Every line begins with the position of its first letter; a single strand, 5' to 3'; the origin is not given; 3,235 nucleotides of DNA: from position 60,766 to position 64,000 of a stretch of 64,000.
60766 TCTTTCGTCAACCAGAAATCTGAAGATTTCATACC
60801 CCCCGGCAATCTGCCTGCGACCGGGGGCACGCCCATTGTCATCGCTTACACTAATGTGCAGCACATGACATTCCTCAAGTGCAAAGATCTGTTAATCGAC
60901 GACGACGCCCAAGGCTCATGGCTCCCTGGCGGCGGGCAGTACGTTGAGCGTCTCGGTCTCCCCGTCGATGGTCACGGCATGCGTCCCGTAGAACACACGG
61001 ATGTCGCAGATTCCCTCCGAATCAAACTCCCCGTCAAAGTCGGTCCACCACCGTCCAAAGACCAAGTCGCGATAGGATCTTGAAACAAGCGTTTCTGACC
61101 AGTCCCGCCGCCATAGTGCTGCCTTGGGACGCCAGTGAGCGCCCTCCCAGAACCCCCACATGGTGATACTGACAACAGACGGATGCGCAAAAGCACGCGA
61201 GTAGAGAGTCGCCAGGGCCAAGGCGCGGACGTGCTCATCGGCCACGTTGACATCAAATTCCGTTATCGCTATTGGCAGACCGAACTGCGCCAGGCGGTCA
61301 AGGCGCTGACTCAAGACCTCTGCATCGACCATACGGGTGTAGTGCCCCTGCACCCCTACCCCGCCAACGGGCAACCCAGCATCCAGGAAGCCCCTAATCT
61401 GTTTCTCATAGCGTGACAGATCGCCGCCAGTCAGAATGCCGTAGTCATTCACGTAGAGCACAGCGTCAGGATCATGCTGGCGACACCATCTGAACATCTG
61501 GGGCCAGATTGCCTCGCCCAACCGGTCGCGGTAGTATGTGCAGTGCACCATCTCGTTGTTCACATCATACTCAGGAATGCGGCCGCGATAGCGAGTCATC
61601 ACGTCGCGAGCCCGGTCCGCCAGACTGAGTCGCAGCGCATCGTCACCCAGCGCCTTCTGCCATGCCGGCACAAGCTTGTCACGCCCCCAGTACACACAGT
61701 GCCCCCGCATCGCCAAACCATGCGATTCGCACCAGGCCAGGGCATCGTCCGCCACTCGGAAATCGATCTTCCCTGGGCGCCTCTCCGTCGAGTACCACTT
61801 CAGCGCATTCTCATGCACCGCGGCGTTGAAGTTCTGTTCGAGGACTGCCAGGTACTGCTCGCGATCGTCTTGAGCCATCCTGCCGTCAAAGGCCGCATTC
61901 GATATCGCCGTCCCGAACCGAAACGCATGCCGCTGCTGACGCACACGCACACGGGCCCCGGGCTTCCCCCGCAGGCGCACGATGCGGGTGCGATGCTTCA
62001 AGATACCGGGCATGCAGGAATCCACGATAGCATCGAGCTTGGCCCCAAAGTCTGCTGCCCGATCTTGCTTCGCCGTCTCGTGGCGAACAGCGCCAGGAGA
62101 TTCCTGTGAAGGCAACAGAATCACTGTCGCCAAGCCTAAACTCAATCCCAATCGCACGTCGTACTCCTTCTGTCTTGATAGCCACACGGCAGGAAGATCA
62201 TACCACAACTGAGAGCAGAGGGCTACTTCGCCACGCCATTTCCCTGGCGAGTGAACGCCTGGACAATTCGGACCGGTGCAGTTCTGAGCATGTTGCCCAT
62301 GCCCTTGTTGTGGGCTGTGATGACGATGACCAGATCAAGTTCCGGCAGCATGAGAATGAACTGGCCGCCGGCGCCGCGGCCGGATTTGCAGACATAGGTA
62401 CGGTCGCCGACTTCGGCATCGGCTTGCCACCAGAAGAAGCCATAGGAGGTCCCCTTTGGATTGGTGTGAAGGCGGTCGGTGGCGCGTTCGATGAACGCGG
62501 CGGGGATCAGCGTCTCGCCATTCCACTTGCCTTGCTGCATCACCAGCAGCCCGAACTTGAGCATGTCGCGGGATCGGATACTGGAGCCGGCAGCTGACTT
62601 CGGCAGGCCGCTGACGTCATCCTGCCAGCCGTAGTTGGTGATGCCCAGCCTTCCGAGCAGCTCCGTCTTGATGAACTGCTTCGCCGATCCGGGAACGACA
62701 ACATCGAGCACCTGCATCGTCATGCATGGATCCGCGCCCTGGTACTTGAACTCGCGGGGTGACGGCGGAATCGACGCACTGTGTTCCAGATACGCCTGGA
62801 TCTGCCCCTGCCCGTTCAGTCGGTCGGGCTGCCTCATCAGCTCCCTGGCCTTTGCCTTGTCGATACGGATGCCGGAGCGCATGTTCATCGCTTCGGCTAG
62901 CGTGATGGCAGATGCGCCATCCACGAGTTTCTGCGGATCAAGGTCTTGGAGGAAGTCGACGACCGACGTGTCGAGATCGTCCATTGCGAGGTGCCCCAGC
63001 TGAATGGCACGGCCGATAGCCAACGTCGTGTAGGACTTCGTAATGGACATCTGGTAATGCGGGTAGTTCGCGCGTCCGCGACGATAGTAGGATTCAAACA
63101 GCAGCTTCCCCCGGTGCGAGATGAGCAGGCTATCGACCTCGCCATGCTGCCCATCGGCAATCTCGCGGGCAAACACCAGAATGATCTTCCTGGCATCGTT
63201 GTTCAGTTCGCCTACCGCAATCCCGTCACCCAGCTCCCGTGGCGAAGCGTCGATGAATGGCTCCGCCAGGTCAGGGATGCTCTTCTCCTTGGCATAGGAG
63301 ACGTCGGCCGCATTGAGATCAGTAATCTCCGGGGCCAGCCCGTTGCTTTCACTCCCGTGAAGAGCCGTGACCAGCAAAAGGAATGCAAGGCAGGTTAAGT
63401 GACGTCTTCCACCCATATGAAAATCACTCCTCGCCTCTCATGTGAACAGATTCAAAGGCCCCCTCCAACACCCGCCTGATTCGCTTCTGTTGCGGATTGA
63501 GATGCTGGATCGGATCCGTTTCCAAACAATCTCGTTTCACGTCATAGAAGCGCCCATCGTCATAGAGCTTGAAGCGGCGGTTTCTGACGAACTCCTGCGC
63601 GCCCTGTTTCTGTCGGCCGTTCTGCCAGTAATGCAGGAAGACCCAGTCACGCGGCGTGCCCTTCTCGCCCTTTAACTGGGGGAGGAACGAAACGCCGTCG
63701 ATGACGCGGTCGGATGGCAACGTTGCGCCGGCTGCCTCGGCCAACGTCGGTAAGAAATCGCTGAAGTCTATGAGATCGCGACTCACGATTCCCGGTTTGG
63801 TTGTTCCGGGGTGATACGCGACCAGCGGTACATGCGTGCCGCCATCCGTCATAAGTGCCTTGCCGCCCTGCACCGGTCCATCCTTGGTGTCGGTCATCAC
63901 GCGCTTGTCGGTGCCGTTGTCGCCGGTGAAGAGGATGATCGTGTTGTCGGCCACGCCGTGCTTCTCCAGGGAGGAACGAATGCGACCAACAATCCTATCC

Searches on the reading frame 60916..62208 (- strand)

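Call 57: search_protein_families(library=pfam, proteins=[window:60916-62208:-], max_evalue=0.00001)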
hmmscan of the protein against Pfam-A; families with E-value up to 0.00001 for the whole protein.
window:60916-62208:- (430 aa): 1 family
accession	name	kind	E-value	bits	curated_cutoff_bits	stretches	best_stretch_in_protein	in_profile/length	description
PF00331.26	Glyco_hydro_10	-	5.5e-48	164.2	22.1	1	94-363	8-287/311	Glycosyl hydrolase family 10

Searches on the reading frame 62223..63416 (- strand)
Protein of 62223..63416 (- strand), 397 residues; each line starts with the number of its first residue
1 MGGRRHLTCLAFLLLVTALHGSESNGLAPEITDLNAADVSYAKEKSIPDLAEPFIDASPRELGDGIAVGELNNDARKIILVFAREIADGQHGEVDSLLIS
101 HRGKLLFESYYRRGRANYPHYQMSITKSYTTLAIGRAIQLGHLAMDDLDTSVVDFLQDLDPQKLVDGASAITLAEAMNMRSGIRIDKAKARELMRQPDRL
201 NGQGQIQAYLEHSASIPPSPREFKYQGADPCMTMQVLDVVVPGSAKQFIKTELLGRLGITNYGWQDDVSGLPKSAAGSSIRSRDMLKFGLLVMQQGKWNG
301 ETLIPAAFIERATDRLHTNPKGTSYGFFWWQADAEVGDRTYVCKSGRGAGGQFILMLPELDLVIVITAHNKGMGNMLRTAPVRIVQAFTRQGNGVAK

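Call 57: search_protein_families(library=pfam, proteins=[window:62223-63416:-], max_evalue=0.00001)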
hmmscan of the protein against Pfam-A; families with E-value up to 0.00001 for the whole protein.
window:62223-63416:- (397 aa): 1 family
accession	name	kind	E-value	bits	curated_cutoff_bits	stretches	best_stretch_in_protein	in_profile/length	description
PF00144.29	Beta-lactamase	-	2.1e-19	70.3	27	1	95-373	17-313/329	Beta-lactamase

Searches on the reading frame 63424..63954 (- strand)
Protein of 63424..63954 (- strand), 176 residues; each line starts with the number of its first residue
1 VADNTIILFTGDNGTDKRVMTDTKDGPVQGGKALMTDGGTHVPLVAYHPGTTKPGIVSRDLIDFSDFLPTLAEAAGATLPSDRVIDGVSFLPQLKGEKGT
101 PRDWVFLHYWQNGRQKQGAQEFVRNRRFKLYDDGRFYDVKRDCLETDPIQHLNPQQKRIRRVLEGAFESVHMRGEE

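Call 57: search_protein_families(library=pfam, proteins=[window:63424-63954:-], max_evalue=0.00001)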
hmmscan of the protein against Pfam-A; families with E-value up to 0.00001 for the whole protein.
window:63424-63954:- (176 aa): 2 families
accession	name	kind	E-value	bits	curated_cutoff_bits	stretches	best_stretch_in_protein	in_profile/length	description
PF16347.10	SGSH_C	-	5.3e-12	46.6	29.3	1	32-165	8-146/154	N-sulphoglucosamine sulphohydrolase, C-terminal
PF00884.28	Sulfatase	-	1.3e-09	38.2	25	1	2-77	230-301/301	Sulfatase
